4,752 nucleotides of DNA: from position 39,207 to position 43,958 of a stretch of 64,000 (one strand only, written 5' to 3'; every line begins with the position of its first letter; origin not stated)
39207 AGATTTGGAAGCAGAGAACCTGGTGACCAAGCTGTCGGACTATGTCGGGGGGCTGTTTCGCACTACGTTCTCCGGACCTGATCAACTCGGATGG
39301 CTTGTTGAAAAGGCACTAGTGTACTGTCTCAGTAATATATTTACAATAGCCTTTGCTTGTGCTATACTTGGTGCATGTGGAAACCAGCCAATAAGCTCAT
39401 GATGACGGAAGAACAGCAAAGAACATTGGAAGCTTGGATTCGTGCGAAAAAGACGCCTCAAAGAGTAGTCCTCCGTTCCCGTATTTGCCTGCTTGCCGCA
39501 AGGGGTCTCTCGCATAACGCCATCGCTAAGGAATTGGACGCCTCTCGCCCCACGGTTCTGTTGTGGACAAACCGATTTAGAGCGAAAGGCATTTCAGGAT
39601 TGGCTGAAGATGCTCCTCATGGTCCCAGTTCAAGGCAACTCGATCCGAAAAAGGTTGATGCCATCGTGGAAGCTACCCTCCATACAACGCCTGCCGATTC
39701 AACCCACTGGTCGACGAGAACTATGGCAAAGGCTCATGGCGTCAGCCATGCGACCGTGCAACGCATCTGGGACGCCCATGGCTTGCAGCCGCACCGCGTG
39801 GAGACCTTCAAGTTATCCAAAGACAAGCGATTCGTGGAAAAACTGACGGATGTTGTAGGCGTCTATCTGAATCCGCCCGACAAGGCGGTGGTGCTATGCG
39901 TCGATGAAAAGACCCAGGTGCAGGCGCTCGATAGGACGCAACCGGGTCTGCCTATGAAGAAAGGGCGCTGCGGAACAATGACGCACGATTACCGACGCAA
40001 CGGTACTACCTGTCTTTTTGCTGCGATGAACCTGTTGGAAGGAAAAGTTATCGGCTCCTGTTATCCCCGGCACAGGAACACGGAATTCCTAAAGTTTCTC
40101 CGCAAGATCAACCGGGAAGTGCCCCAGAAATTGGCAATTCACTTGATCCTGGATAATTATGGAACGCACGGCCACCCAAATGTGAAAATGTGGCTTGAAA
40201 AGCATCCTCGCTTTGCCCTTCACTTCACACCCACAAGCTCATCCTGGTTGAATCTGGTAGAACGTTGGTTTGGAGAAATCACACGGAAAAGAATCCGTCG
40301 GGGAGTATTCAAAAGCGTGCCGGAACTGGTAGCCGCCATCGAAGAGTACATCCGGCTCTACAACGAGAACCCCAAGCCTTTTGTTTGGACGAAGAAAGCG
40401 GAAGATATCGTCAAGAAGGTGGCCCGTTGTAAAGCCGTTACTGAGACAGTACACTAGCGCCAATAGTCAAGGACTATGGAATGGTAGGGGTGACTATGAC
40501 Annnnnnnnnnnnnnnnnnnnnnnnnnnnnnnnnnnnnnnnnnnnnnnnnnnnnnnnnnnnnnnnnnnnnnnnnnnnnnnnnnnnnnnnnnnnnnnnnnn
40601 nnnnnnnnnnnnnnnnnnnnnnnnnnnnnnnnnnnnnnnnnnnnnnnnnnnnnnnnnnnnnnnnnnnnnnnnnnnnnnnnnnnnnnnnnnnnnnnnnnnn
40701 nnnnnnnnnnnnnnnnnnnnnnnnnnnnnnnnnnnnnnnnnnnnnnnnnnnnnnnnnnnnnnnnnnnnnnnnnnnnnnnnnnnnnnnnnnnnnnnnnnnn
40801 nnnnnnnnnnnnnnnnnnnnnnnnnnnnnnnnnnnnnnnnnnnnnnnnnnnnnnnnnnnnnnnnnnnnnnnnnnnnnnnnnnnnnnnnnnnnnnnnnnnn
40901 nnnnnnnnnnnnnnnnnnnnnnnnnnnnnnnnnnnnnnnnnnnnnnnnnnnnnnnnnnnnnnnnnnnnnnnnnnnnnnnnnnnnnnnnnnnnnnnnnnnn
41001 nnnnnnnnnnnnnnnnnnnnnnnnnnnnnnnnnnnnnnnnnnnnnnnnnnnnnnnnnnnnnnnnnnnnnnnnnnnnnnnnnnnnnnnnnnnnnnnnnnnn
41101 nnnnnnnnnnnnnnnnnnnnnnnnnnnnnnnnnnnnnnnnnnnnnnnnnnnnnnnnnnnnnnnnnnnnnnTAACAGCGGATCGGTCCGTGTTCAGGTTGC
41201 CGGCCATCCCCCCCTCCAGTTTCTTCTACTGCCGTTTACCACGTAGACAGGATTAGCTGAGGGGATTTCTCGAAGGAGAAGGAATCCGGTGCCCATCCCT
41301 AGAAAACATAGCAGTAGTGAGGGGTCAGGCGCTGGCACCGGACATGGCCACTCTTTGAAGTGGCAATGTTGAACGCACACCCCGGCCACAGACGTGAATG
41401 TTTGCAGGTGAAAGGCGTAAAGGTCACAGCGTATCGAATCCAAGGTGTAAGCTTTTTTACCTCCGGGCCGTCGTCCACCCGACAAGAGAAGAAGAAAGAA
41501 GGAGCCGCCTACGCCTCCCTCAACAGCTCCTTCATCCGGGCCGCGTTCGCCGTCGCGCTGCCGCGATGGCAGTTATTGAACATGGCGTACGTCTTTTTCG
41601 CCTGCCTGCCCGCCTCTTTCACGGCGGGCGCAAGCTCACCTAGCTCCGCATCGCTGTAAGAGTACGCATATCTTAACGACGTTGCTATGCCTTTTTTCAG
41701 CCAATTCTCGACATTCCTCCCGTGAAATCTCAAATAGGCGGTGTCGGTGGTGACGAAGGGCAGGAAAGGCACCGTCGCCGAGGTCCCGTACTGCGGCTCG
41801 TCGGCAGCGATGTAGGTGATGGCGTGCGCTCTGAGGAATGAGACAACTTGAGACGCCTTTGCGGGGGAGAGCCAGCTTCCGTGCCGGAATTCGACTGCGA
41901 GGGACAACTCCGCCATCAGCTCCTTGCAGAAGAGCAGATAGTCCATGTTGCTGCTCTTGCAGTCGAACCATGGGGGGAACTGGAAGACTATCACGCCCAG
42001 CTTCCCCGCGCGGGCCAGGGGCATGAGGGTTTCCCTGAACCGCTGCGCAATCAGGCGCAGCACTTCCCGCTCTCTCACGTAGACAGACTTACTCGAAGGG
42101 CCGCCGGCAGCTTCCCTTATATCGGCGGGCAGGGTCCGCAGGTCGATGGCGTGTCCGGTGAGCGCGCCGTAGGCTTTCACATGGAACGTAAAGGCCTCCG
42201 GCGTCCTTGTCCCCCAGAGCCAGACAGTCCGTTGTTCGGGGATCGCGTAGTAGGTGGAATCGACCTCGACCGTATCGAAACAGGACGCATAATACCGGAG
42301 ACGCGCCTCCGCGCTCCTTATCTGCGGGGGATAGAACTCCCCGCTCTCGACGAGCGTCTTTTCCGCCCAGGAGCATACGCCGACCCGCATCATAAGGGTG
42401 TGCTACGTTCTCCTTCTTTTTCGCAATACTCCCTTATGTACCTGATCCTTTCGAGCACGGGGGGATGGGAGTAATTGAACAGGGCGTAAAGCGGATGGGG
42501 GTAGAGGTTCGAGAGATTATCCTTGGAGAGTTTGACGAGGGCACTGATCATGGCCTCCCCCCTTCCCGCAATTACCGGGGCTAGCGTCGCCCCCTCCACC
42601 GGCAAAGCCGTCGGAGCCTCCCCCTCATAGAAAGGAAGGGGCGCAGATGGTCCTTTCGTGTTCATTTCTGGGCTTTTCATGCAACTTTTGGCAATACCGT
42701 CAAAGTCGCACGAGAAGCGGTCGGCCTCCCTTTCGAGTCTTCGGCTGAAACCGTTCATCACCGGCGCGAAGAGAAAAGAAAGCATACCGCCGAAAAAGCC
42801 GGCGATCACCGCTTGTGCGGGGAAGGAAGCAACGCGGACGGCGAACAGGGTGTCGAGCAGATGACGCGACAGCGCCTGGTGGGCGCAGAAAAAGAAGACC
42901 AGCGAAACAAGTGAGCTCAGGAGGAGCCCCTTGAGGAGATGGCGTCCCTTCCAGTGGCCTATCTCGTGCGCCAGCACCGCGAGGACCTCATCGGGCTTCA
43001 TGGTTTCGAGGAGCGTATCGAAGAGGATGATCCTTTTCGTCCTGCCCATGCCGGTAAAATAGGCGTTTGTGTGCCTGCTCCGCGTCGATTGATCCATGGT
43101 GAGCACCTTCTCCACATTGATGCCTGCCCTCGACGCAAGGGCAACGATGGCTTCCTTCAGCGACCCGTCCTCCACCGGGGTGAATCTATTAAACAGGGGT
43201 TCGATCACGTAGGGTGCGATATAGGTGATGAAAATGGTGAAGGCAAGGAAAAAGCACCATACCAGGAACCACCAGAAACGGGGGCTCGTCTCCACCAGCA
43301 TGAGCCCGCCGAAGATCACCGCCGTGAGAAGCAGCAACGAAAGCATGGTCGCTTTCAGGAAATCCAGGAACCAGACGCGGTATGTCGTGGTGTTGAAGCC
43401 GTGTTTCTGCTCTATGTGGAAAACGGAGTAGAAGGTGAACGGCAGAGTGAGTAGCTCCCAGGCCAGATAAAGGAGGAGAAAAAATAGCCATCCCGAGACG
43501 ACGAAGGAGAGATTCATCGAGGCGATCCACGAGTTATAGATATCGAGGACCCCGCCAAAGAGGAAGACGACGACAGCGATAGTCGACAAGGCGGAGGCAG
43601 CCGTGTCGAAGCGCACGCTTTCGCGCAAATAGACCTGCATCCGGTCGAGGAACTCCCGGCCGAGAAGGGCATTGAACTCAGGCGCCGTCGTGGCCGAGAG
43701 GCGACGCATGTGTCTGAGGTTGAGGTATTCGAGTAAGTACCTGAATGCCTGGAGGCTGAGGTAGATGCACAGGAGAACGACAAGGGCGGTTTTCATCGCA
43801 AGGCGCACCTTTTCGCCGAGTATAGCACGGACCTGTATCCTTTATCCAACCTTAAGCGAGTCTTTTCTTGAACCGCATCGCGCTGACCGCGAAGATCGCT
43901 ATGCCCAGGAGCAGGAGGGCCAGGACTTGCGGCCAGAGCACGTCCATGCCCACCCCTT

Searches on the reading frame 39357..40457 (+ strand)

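Call 39: search_protein_families(library=pfam, proteins=[window:39357-40457:+], max_evalue=0.01)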
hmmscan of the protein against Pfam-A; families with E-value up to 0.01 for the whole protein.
window:39357-40457:+ (366 aa): 11 families
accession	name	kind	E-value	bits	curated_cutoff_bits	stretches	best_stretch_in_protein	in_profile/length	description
PF13358.12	DDE_3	-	2.5e-22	79.8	28.6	1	179-324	2-145/146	DDE superfamily endonuclease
PF13384.12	HTH_23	-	1.1e-11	44.6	24.6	1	35-82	2-49/50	Homeodomain-like domain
PF13565.12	HTH_32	-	1.5e-11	45.1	33.7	1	66-138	1-73/73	Homeodomain-like domain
PF13551.12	HTH_29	-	5.1e-10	39.7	28.1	1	43-97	4-60/64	Winged helix-turn helix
PF13518.12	HTH_28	-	8.7e-06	26.2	25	1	45-90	7-51/52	Helix-turn-helix domain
PF18024.7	HTH_50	-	1.1e-05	25.4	27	1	115-136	21-42/50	Helix-turn-helix domain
PF01418.23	HTH_6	-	6.8e-05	23.2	28.3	0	107-137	24-54/77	Helix-turn-helix domain, rpiR family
PF13936.12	HTH_38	-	0.00035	20.7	27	0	40-67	10-37/44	Helix-turn-helix domain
PF13683.12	rve_3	-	0.002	18.3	26.5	0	288-338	5-56/67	Integrase core domain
PF13333.12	rve_2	-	0.0028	18.2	22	1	305-337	4-36/56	Integrase core domain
PF06056.18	Terminase_5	-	0.0079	16.6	20.3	0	50-82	13-45/58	Putative ATPase subunit of terminase (gpP-like)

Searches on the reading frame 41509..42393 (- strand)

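Call 39: search_protein_families(library=pfam, proteins=[window:41509-42393:-], max_evalue=0.01)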
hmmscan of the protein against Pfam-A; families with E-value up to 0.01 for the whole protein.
window:41509-42393:- (294 aa): 1 family
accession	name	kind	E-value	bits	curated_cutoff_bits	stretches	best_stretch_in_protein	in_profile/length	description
PF01904.24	DUF72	-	3e-61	207.7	25.3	1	21-290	1-217/217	Protein of unknown function DUF72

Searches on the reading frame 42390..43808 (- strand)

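Call 39: search_protein_families(library=pfam, proteins=[window:42390-43808:-], max_evalue=0.01)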
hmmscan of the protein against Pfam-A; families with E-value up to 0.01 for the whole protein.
window:42390-43808:- (472 aa): 2 families
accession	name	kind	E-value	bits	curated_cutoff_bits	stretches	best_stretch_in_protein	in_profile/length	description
PF16491.10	Peptidase_M48_N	-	7.1e-39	133.9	27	1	31-208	2-179/179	CAAX prenyl protease N-terminal, five membrane helices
PF01435.24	Peptidase_M48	-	4.1e-32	111.9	20.3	1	213-460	3-184/186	Peptidase family M48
